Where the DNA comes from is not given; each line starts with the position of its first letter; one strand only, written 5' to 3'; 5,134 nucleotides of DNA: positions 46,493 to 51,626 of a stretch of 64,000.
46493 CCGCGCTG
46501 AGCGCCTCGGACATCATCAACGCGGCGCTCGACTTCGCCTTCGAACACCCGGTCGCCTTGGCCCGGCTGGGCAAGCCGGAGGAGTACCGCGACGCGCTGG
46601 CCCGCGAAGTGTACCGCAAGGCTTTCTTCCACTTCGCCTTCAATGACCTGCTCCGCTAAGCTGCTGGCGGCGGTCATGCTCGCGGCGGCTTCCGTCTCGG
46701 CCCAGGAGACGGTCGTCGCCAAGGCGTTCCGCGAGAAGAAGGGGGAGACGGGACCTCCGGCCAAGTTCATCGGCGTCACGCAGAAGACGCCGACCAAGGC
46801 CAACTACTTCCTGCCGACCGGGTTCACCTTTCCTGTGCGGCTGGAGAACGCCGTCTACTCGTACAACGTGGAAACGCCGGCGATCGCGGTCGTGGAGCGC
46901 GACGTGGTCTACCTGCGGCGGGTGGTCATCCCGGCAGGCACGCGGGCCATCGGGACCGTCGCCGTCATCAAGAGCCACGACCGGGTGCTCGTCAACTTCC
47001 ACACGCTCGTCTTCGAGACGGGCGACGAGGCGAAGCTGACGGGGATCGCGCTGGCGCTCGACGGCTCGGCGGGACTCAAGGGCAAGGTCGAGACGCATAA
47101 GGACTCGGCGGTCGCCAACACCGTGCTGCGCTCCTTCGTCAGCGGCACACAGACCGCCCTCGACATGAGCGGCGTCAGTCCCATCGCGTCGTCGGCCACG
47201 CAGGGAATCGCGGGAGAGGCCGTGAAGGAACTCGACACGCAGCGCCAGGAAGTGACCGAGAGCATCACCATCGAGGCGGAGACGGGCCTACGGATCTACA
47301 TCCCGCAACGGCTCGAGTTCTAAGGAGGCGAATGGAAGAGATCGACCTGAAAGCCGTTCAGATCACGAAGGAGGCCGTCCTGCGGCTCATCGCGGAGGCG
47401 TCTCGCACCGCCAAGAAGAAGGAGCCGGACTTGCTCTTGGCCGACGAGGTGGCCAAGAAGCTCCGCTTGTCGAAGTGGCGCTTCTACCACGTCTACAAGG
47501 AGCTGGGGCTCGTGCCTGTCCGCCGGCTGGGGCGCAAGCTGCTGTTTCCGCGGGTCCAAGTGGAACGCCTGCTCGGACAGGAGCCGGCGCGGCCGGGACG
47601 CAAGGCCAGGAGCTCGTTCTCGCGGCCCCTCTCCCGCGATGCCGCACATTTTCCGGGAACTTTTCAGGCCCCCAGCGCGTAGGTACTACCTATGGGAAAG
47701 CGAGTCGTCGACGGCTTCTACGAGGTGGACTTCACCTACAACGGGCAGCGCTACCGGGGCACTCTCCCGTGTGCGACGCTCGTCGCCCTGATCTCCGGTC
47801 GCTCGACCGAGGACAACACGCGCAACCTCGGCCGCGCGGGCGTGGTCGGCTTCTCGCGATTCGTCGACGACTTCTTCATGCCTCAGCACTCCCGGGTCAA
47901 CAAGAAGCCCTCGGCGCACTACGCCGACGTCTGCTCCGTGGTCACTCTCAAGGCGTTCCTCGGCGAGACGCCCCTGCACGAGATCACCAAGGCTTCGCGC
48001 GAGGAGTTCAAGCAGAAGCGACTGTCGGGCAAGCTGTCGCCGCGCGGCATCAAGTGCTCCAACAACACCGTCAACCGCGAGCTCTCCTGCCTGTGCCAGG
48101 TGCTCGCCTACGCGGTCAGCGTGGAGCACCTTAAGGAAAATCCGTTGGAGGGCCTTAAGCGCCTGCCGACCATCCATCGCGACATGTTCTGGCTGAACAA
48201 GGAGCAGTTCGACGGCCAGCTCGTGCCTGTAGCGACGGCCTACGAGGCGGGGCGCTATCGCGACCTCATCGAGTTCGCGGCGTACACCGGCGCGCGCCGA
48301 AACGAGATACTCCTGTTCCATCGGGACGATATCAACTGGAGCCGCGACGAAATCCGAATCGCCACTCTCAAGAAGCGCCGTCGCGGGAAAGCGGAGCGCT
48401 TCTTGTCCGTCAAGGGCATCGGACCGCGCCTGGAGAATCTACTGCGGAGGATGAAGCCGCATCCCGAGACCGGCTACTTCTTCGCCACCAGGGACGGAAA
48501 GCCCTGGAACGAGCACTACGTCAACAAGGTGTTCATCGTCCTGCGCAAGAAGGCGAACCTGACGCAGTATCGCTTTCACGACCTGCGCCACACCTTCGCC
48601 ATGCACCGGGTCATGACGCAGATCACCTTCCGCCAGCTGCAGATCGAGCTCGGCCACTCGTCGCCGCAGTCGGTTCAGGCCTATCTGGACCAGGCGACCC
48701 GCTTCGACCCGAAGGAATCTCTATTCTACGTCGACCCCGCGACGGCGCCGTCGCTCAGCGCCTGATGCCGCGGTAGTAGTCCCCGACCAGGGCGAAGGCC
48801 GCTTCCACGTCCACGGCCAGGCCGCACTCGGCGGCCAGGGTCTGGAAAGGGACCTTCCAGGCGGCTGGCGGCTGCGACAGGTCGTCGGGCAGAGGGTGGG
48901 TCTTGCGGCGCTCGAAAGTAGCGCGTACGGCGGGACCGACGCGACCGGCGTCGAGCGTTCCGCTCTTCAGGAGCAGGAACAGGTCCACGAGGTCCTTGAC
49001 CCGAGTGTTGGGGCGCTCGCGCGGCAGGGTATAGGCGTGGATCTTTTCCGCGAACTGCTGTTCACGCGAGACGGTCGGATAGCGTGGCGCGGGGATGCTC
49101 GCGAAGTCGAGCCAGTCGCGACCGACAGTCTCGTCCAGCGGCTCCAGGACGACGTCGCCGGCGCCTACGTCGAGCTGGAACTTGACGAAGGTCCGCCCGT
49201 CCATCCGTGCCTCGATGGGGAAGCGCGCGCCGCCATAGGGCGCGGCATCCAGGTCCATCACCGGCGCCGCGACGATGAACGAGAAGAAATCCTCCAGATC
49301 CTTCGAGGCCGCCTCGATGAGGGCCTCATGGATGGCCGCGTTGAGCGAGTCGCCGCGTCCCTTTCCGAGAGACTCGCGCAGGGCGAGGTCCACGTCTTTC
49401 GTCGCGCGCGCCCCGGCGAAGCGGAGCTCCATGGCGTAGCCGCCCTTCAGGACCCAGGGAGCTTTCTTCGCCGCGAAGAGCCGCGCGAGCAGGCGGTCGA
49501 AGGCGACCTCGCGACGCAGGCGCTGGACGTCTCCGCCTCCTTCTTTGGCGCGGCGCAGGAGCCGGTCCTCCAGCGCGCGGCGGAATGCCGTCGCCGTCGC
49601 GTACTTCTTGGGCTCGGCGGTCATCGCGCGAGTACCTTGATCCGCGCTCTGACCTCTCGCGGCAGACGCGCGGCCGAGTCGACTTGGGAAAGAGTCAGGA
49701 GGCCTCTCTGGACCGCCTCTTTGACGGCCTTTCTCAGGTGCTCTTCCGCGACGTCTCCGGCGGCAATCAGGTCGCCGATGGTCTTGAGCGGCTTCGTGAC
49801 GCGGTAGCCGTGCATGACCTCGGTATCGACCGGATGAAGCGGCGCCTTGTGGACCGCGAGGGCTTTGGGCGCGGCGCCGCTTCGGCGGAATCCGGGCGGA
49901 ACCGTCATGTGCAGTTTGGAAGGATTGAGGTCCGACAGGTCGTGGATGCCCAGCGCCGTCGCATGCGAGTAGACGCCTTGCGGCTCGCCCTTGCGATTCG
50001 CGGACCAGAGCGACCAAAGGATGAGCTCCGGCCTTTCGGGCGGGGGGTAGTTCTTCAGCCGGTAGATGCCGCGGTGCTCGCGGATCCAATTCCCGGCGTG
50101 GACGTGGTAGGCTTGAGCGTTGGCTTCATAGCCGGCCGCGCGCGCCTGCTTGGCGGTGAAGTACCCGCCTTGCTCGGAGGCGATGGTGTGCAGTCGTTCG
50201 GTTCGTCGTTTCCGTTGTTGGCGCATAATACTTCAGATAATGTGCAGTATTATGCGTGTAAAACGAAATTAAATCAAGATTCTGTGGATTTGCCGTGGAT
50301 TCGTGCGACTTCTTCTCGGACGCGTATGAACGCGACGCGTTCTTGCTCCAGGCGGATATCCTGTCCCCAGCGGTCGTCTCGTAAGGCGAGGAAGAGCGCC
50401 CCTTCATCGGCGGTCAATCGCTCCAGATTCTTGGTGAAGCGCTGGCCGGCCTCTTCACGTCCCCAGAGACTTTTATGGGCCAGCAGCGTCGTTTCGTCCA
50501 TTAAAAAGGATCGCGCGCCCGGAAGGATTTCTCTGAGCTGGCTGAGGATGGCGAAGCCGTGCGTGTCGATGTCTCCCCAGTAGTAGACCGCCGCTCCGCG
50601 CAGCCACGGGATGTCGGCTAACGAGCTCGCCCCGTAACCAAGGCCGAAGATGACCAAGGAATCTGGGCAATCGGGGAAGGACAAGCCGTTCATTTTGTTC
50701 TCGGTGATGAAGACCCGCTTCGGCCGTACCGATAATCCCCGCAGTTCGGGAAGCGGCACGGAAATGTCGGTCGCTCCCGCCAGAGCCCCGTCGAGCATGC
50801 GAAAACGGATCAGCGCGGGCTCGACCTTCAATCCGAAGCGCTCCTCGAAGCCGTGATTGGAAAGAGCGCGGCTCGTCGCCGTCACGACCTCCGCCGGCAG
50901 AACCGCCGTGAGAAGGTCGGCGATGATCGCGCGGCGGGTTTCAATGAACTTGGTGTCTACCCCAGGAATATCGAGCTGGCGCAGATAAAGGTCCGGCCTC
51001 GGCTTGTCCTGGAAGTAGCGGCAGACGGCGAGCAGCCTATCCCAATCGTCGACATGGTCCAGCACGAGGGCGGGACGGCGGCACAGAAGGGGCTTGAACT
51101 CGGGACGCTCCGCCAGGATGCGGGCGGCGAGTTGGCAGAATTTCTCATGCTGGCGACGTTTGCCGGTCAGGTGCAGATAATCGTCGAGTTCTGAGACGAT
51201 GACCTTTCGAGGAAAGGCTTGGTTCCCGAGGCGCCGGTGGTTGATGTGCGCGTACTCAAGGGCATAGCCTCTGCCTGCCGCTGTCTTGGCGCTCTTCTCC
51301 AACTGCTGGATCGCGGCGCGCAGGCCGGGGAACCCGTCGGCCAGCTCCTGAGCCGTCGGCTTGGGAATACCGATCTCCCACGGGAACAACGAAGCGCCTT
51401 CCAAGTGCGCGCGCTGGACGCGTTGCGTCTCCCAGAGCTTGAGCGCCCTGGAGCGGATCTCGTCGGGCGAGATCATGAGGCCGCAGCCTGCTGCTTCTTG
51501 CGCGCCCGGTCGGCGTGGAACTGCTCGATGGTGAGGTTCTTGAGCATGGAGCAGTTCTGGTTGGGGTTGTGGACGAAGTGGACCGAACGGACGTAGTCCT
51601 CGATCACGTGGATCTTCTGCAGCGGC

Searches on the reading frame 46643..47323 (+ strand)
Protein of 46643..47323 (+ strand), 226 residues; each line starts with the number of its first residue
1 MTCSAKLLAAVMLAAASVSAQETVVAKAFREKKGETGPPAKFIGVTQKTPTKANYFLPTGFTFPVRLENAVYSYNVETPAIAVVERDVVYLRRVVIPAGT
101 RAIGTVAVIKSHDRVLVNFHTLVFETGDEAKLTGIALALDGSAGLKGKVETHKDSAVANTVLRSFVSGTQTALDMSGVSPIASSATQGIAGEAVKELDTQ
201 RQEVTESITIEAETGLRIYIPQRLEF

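Call 14: search_protein_families(library=pfam, proteins=[window:46643-47323:+], max_evalue=0.05)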
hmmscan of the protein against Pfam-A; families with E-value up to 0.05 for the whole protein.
window:46643-47323:+ (226 aa): 2 families
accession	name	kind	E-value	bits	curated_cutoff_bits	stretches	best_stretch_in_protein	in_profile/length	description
PF03743.19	TrbI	-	8.7e-16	58.8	35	1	57-208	2-159/188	Bacterial conjugation TrbI-like protein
PF12508.14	Transposon_TraM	-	0.0019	19.3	25.1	1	89-202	25-129/145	Conjugative transposon, TraM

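Call 15: search_protein_families(library=ncbifam, proteins=[window:46643-47323:+], max_evalue=0.05)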
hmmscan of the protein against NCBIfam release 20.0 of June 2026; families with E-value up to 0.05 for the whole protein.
window:46643-47323:+ (226 aa): 1 family
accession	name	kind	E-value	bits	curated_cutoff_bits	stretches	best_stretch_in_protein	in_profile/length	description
NF038091.1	T4SS_VirB10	equivalog_domain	1e-09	38.3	220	1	52-190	6-147/197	type IV secretion system protein VirB10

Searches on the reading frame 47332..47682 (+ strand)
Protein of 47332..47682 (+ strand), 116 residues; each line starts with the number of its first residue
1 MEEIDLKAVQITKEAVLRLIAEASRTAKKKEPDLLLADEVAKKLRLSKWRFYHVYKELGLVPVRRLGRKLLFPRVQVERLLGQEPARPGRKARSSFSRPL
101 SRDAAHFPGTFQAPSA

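Call 14: search_protein_families(library=pfam, proteins=[window:47332-47682:+], max_evalue=0.05)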
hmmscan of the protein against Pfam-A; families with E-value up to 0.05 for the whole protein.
window:47332-47682:+ (116 aa): 1 family
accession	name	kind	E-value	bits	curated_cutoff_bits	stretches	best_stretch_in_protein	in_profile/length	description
PF12728.13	HTH_17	-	0.014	16.1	27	1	38-81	5-47/51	Helix-turn-helix domain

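Call 15: search_protein_families(library=ncbifam, proteins=[window:47332-47682:+], max_evalue=0.05)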
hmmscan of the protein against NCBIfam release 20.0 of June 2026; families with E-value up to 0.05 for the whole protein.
window:47332-47682:+ (116 aa): 0 families

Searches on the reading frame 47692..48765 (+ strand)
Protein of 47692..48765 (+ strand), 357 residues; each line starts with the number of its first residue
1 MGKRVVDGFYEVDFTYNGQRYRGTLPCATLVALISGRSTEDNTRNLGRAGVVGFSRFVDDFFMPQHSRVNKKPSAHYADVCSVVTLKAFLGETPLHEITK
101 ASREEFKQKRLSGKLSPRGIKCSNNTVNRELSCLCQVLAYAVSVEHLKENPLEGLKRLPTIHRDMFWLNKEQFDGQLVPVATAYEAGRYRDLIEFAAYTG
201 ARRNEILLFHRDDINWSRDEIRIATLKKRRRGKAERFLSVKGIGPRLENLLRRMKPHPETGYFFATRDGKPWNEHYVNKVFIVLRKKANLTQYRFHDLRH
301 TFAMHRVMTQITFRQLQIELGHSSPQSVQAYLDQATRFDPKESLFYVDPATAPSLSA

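Call 14: search_protein_families(library=pfam, proteins=[window:47692-48765:+], max_evalue=0.05)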
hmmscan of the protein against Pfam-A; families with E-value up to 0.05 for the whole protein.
window:47692-48765:+ (357 aa): 2 families
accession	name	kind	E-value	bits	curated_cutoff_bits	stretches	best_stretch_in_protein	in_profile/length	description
PF00589.27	Phage_integrase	-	7e-22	78.4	27.1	1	185-335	20-169/172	Phage integrase family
PF13102.12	Phage_int_SAM_5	-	0.00029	21.6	22.3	1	84-152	30-93/98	Phage integrase SAM-like domain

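Call 15: search_protein_families(library=ncbifam, proteins=[window:47692-48765:+], max_evalue=0.05)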
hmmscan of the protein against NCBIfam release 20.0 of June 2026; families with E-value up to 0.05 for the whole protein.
window:47692-48765:+ (357 aa): 9 families
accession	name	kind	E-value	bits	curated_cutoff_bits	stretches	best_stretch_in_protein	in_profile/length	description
TIGR02224.1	recomb_XerC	equivalog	6.6e-15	55.2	335.15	1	114-332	52-275/295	tyrosine recombinase XerC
NF040815.2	recomb_XerA_Arch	equivalog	1.2e-13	51.3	220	1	135-333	65-253/263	site-specific tyrosine recombinase/integron integrase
TIGR02225.1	recomb_XerD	equivalog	1e-09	38.1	329.6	1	95-332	38-272/290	site-specific tyrosine recombinase XerD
NF001399.0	PRK00283.1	subfamily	8.8e-09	35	279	1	94-331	47-280/300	tyrosine recombinase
NF002331.0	PRK01287.1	subfamily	1.4e-08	34.1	371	1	97-332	71-310/365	site-specific tyrosine recombinase XerC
NF003462.0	PRK05084.1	equivalog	2.7e-05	23.1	267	1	183-333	189-343/360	tyrosine recombinase XerS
NF007370.0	PRK09870.1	subfamily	0.0007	19.3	221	1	168-325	13-170/200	tyrosine-type DNA invertase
TIGR02249.1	integrase_gron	subfamily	0.011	15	265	1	294-331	260-297/315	integron integrase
NF002685.0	PRK02436.1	equivalog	0.048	13.5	178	0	198-331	123-243/245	site-specific tyrosine recombinase XerD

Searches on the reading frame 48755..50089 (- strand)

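Call 95: search_protein_families(library=pfam, proteins=[window:48755-50089:-], max_evalue=0.01)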
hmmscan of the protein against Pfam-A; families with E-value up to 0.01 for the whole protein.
window:48755-50089:- (444 aa): 1 family
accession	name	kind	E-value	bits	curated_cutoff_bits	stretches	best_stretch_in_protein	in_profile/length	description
PF08843.17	AbiEii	-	2.3e-34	119.8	22.5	1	199-405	1-196/238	Nucleotidyl transferase AbiEii toxin, Type IV TA system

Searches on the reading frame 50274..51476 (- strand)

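Call 74: search_protein_families(library=pfam, proteins=[window:50274-51476:-], max_evalue=0.001)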
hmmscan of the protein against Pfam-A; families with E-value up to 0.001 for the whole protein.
window:50274-51476:- (400 aa): 2 families
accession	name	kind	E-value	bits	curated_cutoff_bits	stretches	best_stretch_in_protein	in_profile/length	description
PF09983.15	JetD_C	-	1.2e-54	184.8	22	1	215-388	1-177/179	Wadjet protein JetD, C-terminal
PF11795.13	DUF3322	-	1.1e-48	166.3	22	1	4-189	1-189/190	Uncharacterized protein conserved in bacteria N-term (DUF3322)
